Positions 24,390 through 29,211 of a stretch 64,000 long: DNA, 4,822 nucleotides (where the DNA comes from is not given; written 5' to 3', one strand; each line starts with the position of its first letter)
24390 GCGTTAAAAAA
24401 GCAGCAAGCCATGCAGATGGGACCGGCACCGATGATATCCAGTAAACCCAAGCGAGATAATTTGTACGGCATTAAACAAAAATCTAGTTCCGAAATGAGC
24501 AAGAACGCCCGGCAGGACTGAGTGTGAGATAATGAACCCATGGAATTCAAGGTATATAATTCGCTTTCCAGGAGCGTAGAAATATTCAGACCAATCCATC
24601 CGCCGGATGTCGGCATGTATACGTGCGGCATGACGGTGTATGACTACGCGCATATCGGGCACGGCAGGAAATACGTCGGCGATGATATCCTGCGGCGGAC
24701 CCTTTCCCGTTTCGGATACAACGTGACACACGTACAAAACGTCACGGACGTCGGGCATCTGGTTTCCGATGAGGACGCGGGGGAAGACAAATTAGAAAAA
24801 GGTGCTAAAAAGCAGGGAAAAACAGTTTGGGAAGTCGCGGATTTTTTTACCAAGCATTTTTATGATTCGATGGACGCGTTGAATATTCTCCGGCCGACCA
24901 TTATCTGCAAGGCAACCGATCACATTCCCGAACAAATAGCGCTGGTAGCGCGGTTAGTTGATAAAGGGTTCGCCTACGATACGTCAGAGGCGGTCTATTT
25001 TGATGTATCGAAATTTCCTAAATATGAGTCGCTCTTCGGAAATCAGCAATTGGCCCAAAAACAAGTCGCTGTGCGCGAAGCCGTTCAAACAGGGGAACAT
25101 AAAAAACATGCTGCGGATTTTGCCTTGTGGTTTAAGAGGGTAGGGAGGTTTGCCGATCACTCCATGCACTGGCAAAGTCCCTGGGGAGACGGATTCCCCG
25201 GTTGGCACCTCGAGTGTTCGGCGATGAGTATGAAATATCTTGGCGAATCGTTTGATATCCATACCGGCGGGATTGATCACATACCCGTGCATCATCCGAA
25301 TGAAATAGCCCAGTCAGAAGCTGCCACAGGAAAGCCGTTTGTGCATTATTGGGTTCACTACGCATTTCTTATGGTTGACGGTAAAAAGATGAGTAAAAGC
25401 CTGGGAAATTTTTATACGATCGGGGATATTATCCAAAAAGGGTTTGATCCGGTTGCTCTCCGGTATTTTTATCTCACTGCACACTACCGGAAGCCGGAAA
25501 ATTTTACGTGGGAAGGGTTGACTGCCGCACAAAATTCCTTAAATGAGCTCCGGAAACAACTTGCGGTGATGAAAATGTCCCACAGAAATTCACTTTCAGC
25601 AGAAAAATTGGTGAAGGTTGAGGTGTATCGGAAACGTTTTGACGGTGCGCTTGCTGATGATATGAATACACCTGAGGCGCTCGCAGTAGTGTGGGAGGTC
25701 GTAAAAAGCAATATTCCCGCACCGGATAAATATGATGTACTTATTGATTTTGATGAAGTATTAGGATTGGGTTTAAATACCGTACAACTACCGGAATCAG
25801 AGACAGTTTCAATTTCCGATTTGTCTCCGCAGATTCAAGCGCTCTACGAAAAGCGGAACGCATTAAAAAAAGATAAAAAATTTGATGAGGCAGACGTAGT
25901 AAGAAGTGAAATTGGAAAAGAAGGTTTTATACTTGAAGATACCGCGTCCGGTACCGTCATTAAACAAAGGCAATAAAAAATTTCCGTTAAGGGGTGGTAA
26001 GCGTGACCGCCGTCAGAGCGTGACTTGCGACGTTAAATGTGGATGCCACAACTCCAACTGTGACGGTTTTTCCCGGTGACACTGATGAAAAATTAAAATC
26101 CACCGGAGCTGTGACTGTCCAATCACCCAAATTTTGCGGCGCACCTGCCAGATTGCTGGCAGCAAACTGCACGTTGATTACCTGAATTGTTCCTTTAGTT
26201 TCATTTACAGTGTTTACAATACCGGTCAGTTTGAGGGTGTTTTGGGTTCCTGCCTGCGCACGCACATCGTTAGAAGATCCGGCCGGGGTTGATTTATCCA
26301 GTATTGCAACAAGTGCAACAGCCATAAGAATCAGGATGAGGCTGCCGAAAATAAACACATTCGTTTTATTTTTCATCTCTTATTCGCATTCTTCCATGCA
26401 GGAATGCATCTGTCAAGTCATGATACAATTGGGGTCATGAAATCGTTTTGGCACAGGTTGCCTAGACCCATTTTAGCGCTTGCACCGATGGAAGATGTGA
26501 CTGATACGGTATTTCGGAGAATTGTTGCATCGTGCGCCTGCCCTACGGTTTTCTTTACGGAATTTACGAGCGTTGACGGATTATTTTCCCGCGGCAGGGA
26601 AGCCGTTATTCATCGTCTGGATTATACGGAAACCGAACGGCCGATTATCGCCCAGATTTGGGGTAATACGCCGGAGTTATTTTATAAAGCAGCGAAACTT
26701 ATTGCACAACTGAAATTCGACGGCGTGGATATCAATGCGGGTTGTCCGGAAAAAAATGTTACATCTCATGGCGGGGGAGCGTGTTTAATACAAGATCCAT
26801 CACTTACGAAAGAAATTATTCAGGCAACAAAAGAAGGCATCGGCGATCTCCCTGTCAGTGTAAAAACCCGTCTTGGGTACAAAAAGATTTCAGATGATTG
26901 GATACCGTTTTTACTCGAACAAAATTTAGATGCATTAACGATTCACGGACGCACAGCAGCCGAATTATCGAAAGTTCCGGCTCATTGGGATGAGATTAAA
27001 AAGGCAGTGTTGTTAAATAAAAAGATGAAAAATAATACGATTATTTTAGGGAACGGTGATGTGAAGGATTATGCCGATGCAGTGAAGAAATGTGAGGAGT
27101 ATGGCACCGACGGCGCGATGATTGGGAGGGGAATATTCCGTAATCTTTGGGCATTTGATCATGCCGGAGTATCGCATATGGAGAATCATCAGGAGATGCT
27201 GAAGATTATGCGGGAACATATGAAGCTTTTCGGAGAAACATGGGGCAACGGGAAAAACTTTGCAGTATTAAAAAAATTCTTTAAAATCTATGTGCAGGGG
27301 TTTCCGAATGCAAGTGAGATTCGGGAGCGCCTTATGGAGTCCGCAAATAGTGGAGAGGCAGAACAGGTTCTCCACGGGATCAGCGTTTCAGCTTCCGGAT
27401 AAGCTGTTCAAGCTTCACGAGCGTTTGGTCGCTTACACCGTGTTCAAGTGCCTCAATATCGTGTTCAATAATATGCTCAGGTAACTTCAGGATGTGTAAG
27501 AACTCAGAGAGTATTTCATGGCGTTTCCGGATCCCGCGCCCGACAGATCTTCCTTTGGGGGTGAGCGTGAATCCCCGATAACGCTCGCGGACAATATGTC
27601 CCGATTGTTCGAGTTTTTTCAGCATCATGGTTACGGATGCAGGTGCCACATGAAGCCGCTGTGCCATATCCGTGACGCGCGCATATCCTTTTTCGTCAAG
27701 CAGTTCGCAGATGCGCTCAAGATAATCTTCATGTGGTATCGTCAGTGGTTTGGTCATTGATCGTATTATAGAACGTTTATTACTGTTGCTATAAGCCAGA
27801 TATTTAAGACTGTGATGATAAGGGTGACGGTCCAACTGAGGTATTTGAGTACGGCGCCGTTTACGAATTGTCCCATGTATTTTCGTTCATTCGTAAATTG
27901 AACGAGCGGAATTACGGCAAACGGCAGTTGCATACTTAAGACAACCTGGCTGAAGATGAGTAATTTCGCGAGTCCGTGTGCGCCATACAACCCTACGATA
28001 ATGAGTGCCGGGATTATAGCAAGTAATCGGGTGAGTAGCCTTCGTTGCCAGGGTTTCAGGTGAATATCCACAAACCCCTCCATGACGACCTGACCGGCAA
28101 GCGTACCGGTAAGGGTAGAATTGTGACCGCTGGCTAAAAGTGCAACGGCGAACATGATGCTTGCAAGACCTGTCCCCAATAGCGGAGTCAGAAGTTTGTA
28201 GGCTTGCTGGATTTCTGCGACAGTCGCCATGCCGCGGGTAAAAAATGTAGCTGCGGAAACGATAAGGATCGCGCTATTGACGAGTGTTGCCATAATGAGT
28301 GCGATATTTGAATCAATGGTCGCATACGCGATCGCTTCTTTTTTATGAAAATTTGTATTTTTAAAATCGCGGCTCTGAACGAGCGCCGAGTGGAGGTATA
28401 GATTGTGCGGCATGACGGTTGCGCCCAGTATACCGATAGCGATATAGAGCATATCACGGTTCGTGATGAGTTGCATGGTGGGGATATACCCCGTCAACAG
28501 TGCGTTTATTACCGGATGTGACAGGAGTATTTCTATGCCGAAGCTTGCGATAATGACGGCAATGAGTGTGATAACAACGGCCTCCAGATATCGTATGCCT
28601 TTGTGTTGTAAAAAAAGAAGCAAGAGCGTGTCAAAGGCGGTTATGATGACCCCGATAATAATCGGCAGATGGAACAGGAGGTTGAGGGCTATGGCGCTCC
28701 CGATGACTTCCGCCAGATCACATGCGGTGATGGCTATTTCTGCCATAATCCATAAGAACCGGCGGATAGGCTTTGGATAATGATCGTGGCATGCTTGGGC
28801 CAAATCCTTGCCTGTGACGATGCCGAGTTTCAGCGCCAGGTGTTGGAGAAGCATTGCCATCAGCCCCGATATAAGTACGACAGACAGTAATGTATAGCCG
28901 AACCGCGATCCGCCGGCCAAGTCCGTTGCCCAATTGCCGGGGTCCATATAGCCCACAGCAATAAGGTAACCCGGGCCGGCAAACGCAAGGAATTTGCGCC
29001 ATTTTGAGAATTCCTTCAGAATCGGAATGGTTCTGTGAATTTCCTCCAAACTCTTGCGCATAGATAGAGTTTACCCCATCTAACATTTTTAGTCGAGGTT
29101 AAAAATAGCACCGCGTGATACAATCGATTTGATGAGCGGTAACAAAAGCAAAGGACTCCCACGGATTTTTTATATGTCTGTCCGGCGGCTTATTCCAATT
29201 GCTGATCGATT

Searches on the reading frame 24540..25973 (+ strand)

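Call 55: search_protein_families(library=pfam, proteins=[window:24540-25973:+], max_evalue=0.00001)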
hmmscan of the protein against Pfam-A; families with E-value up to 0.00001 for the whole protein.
window:24540-25973:+ (478 aa): 3 families
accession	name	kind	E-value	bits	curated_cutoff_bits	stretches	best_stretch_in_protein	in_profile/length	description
PF01406.26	tRNA-synt_1e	-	3.2e-100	335.8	27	1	16-331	2-300/301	tRNA synthetases class I (C) catalytic domain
PF09334.17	tRNA-synt_1g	-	1.9e-11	43.8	20.1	1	266-333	310-377/391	tRNA synthetases class I (M)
PF09190.17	DALR_2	-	7.9e-06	26.8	22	0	366-389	1-24/57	DALR domain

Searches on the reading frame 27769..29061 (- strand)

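Call 55: search_protein_families(library=pfam, proteins=[window:27769-29061:-], max_evalue=0.00001)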
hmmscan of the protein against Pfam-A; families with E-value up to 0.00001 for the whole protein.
window:27769-29061:- (431 aa): 1 family
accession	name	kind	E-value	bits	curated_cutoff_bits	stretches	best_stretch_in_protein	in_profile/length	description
PF01566.24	Nramp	-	5.4e-133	443.9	29.8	1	44-402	1-356/357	Natural resistance-associated macrophage protein-like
